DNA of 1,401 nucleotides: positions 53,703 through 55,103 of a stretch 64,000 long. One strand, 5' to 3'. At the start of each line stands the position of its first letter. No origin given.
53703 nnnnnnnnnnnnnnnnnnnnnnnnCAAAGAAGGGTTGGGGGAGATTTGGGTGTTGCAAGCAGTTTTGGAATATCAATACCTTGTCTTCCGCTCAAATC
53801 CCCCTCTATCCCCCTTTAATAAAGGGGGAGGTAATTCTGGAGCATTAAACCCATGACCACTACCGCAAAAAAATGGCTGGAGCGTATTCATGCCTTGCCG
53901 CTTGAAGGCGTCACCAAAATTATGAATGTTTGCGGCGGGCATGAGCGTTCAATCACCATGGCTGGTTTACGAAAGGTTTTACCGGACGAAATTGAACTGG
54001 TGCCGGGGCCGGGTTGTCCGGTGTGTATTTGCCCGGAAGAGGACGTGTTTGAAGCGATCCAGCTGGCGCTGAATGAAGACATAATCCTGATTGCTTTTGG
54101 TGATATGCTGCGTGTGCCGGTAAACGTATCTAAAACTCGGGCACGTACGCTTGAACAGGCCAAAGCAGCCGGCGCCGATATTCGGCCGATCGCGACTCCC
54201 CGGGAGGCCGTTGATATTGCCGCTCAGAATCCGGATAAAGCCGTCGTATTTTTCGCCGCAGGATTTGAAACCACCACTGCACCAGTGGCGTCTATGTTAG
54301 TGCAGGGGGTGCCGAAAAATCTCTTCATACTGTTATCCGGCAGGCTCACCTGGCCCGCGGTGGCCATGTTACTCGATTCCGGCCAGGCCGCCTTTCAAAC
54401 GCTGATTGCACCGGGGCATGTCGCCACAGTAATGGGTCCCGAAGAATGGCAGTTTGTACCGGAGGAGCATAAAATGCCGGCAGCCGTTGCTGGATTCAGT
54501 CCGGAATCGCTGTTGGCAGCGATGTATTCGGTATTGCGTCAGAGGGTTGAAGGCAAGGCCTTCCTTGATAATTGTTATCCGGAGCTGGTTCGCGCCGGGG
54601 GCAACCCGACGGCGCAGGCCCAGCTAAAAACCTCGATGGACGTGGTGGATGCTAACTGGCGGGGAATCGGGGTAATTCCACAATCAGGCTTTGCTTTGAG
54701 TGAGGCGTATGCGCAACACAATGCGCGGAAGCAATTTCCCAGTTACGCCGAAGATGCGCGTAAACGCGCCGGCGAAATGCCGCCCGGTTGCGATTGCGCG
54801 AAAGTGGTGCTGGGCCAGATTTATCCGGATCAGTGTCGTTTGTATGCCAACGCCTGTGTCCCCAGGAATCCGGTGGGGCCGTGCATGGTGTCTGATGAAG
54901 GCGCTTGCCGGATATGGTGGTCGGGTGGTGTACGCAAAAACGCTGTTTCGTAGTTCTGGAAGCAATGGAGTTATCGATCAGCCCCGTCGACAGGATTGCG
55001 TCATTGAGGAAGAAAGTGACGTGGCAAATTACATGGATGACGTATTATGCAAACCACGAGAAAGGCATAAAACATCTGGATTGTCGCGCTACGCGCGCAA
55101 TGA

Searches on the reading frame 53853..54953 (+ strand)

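Call 53: search_protein_families(library=pfam, proteins=[window:53853-54953:+], max_evalue=0.00001)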
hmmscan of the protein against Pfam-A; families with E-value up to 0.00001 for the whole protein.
window:53853-54953:+ (366 aa): 1 family
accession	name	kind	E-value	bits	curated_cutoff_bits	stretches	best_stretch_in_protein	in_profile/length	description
PF01924.21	HypD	-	7.3e-123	410.6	25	1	4-357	2-349/351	Hydrogenase formation hypA family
